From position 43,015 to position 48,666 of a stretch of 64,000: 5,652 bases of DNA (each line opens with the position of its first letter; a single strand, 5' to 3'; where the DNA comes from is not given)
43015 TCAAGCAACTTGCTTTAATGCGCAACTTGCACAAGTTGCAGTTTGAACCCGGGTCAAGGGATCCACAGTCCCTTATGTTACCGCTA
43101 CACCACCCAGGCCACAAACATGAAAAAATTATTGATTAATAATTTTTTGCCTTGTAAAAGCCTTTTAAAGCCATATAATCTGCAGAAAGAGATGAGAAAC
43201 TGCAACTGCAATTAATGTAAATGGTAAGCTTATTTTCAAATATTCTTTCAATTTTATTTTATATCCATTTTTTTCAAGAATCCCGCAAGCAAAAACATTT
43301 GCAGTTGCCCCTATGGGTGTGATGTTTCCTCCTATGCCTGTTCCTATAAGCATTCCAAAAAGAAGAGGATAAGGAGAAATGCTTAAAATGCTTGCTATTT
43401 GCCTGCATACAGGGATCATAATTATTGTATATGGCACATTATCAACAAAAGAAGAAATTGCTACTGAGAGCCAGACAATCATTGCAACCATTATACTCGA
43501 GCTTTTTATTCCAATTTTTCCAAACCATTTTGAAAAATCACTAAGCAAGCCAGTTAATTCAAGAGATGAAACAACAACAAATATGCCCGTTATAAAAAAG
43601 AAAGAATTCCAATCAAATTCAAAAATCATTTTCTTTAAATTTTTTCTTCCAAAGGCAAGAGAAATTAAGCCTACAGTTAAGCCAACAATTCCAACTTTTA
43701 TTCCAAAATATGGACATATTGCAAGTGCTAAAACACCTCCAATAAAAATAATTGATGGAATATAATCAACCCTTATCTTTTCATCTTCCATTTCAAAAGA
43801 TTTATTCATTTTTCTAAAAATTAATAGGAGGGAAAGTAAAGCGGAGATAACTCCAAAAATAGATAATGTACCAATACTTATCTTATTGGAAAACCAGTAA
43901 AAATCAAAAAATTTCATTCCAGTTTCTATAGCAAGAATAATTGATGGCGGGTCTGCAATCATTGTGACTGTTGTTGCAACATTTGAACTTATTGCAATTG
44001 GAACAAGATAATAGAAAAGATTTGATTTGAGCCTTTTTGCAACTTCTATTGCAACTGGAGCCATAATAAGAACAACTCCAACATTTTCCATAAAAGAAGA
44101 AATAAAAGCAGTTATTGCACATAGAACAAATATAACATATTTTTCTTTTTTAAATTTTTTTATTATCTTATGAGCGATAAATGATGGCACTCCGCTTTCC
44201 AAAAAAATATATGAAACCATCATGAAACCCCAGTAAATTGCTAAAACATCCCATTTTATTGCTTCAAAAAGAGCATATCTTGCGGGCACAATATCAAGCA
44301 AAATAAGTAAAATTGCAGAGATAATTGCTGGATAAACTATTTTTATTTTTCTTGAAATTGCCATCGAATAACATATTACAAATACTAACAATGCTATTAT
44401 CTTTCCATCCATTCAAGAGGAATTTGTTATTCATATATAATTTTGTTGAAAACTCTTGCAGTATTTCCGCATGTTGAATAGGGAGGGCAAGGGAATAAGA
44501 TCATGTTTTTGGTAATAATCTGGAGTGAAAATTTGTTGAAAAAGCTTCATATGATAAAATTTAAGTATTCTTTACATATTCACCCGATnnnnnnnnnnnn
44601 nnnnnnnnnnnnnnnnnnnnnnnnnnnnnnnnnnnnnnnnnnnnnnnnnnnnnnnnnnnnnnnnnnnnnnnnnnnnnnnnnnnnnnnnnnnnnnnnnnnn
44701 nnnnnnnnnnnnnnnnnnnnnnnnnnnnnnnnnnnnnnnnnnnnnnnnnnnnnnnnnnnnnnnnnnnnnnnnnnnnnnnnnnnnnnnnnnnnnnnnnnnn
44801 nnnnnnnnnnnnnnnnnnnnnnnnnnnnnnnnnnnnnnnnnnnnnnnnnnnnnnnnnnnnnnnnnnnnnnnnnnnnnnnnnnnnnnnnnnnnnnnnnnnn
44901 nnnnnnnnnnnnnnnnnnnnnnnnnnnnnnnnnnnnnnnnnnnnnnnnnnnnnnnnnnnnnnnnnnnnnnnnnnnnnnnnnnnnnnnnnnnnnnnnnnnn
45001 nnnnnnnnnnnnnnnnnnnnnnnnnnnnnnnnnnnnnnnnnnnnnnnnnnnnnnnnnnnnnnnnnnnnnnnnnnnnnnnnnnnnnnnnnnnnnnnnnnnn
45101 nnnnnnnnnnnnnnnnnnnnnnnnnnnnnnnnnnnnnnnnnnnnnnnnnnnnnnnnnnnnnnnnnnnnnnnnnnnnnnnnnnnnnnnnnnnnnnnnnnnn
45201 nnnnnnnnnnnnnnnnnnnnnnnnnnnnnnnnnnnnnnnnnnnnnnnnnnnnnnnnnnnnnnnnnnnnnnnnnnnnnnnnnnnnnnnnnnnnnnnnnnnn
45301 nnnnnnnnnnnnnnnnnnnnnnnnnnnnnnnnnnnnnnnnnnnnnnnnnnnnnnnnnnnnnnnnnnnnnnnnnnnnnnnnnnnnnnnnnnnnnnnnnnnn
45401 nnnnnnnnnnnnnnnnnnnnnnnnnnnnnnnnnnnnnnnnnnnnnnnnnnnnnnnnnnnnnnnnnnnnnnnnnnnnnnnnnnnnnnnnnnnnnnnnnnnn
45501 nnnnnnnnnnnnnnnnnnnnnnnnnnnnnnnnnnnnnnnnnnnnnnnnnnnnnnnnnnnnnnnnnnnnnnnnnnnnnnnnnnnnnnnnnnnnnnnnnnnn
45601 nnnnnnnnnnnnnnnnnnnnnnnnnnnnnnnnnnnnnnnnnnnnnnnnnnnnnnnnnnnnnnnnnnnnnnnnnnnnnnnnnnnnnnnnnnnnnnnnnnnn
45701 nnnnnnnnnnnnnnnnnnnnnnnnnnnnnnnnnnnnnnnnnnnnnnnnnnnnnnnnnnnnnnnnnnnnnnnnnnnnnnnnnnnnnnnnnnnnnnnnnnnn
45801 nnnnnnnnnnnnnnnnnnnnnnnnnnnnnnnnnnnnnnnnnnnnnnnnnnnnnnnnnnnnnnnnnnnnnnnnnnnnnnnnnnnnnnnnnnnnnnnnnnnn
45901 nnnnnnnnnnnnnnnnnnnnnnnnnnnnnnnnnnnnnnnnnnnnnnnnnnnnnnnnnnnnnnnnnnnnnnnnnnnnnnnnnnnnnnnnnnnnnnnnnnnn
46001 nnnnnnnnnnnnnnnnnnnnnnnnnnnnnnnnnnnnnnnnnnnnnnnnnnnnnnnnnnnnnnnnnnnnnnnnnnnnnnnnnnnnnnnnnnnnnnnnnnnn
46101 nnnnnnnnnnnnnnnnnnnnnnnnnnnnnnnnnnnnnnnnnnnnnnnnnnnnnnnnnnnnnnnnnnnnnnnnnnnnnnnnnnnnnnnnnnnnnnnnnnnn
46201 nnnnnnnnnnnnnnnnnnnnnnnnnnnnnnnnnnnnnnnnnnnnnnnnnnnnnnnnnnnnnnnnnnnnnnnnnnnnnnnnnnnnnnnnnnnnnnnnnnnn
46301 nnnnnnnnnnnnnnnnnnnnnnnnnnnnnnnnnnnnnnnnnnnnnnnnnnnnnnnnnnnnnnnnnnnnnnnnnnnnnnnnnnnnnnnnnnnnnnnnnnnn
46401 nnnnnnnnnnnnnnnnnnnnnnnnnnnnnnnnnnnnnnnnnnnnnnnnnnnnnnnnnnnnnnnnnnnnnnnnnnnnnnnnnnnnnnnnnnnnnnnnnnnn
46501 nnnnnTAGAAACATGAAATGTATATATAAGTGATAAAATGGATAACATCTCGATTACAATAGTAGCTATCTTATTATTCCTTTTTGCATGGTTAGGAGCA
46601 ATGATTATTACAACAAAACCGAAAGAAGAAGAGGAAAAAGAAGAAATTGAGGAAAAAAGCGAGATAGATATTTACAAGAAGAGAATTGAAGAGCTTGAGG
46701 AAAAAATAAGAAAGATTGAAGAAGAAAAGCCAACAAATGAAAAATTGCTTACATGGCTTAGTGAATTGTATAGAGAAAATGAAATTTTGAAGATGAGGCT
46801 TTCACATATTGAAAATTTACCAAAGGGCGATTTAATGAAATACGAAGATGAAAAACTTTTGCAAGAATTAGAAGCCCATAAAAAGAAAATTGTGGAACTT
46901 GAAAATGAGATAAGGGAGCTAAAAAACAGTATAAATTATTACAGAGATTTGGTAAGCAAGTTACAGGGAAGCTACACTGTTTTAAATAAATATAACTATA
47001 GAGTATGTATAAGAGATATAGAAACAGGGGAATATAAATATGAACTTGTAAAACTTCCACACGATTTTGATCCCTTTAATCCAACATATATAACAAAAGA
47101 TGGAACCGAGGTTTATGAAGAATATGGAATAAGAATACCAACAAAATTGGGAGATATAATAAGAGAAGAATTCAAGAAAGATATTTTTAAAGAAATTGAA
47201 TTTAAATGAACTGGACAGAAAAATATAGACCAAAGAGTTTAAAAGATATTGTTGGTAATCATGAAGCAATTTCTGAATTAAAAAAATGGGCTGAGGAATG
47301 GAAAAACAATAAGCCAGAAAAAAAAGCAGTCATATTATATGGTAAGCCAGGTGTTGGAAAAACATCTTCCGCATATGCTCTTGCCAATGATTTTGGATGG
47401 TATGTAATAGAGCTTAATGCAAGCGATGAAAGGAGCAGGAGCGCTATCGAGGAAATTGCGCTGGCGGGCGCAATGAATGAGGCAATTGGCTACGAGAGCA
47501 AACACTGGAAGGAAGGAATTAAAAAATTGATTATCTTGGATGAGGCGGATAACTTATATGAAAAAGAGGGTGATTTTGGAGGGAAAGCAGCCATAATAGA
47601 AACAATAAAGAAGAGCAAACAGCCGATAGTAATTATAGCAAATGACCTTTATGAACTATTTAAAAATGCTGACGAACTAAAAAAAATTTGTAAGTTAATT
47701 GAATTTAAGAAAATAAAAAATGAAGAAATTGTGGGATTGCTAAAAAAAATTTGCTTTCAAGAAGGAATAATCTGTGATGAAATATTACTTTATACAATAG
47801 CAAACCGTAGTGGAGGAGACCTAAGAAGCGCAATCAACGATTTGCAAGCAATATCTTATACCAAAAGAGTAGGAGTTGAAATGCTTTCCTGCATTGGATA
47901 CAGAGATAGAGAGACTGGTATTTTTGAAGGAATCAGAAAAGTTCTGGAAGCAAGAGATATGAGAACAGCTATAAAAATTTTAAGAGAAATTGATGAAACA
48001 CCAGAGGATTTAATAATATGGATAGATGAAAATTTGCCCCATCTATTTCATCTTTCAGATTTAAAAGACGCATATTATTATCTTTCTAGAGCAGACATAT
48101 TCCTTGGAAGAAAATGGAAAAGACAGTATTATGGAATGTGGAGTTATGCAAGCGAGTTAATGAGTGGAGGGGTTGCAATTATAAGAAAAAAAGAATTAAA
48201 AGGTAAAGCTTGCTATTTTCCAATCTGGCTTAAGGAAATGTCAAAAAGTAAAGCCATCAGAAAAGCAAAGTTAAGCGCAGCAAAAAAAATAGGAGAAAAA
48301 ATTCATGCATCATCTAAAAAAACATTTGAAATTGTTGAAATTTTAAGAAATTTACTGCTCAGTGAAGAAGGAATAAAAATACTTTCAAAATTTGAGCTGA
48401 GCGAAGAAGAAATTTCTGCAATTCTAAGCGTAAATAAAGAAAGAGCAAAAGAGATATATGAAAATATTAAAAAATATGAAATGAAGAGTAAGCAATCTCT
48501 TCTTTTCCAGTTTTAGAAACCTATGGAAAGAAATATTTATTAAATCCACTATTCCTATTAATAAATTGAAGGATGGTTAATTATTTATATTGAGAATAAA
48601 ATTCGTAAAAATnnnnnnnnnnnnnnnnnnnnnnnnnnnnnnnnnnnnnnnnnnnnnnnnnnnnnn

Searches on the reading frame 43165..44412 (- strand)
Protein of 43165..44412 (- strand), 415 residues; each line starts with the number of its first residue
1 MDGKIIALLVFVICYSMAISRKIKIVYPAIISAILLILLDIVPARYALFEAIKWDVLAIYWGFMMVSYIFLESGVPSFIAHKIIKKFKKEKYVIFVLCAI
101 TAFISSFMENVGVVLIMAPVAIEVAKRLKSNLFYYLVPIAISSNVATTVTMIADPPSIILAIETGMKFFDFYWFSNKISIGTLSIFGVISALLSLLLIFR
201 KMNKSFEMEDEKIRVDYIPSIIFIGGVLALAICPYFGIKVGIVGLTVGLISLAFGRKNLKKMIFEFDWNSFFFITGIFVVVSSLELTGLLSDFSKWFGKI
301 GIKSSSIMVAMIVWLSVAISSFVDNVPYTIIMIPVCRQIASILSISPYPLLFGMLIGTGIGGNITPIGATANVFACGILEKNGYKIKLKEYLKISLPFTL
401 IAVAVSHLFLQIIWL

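Call 14: search_protein_families(library=pfam, proteins=[window:43165-44412:-])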
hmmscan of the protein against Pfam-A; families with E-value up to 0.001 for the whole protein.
window:43165-44412:- (415 aa): 2 families
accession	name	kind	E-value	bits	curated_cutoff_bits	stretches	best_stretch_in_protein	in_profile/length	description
PF03600.22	CitMHS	-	3.6e-60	204.3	31.9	2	17-357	3-336/336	Citrate transporter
PF02040.21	ArsB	-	5.8e-10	39.5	22.2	1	8-414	3-422/423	Arsenical pump membrane protein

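Call 62: find_homologous_proteins(query=window:43165-44412:-, max_evalue=1e-40)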
Query window:43165-44412:- (415 aa): 626 proteins with E <= 1e-40 among 8000 candidates; the best 120 are listed.
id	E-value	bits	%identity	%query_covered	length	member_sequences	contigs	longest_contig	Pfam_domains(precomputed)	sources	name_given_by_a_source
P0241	2.0e-255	865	100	100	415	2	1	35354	PF03600.23,PF02040.21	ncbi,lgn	ncbi:MAG: SLC13 family permease [Candidatus Thermoplasmatota archaeon]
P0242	2.5e-235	799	90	100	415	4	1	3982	PF03600.23,PF02040.21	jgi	jgi:Na+/H+ antiporter NhaD/arsenite permease-like protein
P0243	1.1e-228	777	87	100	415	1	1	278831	PF03600.23,PF02040.21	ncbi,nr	ncbi:MAG: hypothetical protein H5T44_01190 [Thermoplasmatales archaeon]|nr:hypothetical protein [The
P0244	8.2e-227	771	84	100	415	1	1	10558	PF00939.26,PF06808.19,PF03600.23,PF02040.21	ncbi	-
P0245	1.4e-218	744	82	100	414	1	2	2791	PF03600.23,PF02040.21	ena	-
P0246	6.7e-179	613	67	99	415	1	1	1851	PF03600.23,PF02040.21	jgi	jgi:Na+/H+ antiporter NhaD/arsenite permease-like protein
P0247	5.1e-178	611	66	99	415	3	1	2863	PF03600.23,PF02040.21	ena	-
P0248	2.0e-175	602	66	99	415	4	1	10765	PF03600.23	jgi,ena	-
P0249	2.3e-175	602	65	99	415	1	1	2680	PF03600.23,PF02040.21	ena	-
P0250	7.4e-175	600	66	100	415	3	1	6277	PF00939.26,PF06808.19,PF03600.23,PF02040.21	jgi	jgi:Na+/H+ antiporter NhaD/arsenite permease-like protein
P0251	1.6e-174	599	64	100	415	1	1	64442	PF03600.23,PF02040.21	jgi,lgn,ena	-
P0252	4.8e-174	597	66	99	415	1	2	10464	PF03600.23,PF02040.21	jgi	jgi:Na+/H+ antiporter NhaD/arsenite permease-like protein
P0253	8.7e-174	597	66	99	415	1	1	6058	PF03600.23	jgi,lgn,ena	-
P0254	1.4e-173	596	65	99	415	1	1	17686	PF03600.23,PF02040.21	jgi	jgi:Na+/H+ antiporter NhaD/arsenite permease-like protein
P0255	1.4e-173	596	66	99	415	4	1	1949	PF03600.23,PF02040.21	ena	-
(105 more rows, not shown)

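Call 63: find_encoding_contigs(protein=P0243, flank=10000, max_places=1)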
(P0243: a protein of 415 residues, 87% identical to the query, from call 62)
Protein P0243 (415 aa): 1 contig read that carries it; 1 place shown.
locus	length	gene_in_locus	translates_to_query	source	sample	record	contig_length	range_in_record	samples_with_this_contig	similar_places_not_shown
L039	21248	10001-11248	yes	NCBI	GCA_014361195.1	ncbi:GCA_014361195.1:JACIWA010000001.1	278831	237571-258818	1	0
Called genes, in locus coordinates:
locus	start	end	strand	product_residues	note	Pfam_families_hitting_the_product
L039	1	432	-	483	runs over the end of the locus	PF00152:tRNA-synt_2 (faint), PF01409:tRNA-synt_2d, PF17759:tRNA_synthFbeta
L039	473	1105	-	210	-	PF01885:PTS_2-RNA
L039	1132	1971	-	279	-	PF02649:GCHY-1, PF02152:FolB (faint)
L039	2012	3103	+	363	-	PF01571:GCV_T, PF08669:GCV_T_C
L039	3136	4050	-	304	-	PF01494:FAD_binding_3 (faint), PF07992:Pyr_redox_2, PF13450:NAD_binding_8 (faint), PF13738:Pyr_redox_3, PF00070:Pyr_redox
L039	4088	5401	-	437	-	PF03215:Rad17 (faint), PF00004:AAA, PF21960:RCF1-5-like_lid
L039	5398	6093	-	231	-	-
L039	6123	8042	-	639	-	PF16177:ACAS_N, PF00501:AMP-binding, PF13193:AMP-binding_C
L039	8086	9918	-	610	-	-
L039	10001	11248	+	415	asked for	PF02040:ArsB, PF03600:CitMHS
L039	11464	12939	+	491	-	PF01676:Metalloenzyme, PF06415:iPGM_N, PF01663:Phosphodiest (weak)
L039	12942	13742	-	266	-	PF02535:Zip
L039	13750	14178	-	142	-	PF01927:Mut7-C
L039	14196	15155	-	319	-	PF01841:Transglut_core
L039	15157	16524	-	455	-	PF04443:LuxE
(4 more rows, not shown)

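Call 64: find_encoding_contigs(protein=P0242, flank=10000, max_places=1)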
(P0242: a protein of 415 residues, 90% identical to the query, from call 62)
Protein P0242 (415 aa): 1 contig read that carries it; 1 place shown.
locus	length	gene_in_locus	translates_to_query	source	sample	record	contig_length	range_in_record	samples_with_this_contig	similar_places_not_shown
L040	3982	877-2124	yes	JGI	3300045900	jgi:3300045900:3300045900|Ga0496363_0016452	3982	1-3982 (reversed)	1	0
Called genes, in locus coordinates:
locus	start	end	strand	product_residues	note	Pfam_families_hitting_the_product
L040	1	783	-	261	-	?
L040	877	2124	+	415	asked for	PF02040:ArsB, PF03600:CitMHS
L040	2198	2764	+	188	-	PF01135:PCMT, PF02475:TRM5-TYW2_MTfase, PF05175:MTS, PF01209:Ubie_methyltran, PF13489:Methyltransf_23, PF02353:CMAS, PF08003:Methyltransf_9, PF13847:Methyltransf_31, +7 more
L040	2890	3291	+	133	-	PF01676:Metalloenzyme, PF06415:iPGM_N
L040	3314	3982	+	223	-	?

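Call 65: find_encoding_contigs(protein=P0244, flank=10000, max_places=1)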
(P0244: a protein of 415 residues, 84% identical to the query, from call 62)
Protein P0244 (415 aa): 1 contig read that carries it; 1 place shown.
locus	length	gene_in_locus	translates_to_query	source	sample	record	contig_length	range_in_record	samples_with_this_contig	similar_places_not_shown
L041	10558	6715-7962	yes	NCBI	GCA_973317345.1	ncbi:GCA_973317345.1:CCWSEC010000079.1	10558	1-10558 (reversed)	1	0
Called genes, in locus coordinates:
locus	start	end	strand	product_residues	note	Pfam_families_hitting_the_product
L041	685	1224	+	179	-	PF00708:Acylphosphatase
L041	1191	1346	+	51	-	-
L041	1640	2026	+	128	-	PF01909:NTP_transf_2, PF18765:Polbeta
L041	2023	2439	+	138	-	PF01934:HepT-like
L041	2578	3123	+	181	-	PF00011:HSP20, PF04969:CS (weak), PF21413:SHQ1-like_CS (weak), PF17886:ArsA_HSP20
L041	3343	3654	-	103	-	PF00338:Ribosomal_S10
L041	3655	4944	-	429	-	PF00009:GTP_EFTU, PF01926:MMR_HSR1 (faint), PF03144:GTP_EFTU_D2, PF03143:GTP_EFTU_D3, PF22594:GTP-eEF1A_C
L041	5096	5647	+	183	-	PF02441:Flavoprotein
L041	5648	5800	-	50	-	PF25208:DUF7838 (faint), PF08271:Zn_Ribbon_TF (faint), PF14803:Zn_ribbon_Nudix (weak)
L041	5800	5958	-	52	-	-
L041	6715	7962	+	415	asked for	PF00939:Na_sulph_symp (weak), PF02040:ArsB, PF06808:DctM (faint), PF03600:CitMHS, PF00939:Na_sulph_symp (weak), PF03600:CitMHS (weak)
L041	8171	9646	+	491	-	PF01676:Metalloenzyme, PF06415:iPGM_N, PF01663:Phosphodiest (weak)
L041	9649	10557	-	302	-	?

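Call 66: find_encoding_contigs(protein=P0245, flank=10000, max_places=2)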
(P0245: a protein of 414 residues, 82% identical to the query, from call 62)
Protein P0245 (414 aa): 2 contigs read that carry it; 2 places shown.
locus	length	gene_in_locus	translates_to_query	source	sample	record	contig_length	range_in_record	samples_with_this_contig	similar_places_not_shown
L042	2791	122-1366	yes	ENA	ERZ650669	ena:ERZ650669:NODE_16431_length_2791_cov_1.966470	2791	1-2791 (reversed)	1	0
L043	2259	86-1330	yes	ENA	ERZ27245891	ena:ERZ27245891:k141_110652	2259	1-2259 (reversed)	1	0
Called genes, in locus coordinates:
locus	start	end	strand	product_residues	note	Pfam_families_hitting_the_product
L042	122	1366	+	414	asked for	PF02040:ArsB, PF03600:CitMHS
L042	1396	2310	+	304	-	PF01134:GIDA (faint), PF01266:DAO (faint), PF01494:FAD_binding_3 (faint), PF07992:Pyr_redox_2, PF12831:FAD_oxidored (faint), PF13450:NAD_binding_8 (weak), PF13738:Pyr_redox_3, PF00070:Pyr_redox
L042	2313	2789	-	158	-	?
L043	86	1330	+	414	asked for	PF02040:ArsB, PF03600:CitMHS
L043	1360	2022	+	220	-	PF01134:GIDA (faint), PF01266:DAO (faint), PF01494:FAD_binding_3 (faint), PF03486:HI0933_like (faint), PF07992:Pyr_redox_2, PF13450:NAD_binding_8 (weak), PF13738:Pyr_redox_3, PF00070:Pyr_redox, +1 more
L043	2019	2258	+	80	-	?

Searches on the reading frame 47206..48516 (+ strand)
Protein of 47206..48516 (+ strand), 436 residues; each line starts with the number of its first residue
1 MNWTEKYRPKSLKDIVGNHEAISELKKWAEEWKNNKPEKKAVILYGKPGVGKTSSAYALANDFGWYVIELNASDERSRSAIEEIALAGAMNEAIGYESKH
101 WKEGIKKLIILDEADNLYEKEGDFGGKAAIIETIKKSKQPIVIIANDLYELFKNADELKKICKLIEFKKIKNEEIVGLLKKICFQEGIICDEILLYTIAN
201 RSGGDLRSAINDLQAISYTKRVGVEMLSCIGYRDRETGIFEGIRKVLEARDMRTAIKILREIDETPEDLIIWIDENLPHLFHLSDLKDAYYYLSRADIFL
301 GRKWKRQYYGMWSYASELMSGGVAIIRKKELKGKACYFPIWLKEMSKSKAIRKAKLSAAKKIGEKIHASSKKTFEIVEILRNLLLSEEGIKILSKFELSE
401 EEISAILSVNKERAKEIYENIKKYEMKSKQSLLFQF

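Call 43: search_protein_families(library=pfam, proteins=[window:47206-48516:+])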
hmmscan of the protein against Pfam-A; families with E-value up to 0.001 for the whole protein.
window:47206-48516:+ (436 aa): 6 families
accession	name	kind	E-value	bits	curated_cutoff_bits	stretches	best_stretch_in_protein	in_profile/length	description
PF00004.35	AAA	-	5.5e-12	46.7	21.2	1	42-144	1-107/131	ATPase family associated with various cellular activities (AAA)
PF21960.2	RCF1-5-like_lid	-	3.5e-08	33.7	27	1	178-217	2-42/43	RCF1/5-like, AAA+ ATPase lid domain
PF05496.18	RuvB_N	-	6e-06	26.6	27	1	8-65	2-59/159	Holliday junction DNA helicase RuvB P-loop domain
PF03215.21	Rad17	-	4e-05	24.1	23.8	1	2-69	8-75/186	Rad17 P-loop domain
PF13401.12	AAA_22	-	0.00013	22.7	27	0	39-132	5-102/130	AAA domain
PF25361.1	AAA_lid_RFC1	-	0.00023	21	34.9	1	173-220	2-49/59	RFC1-like, AAA+ ATPase lid domain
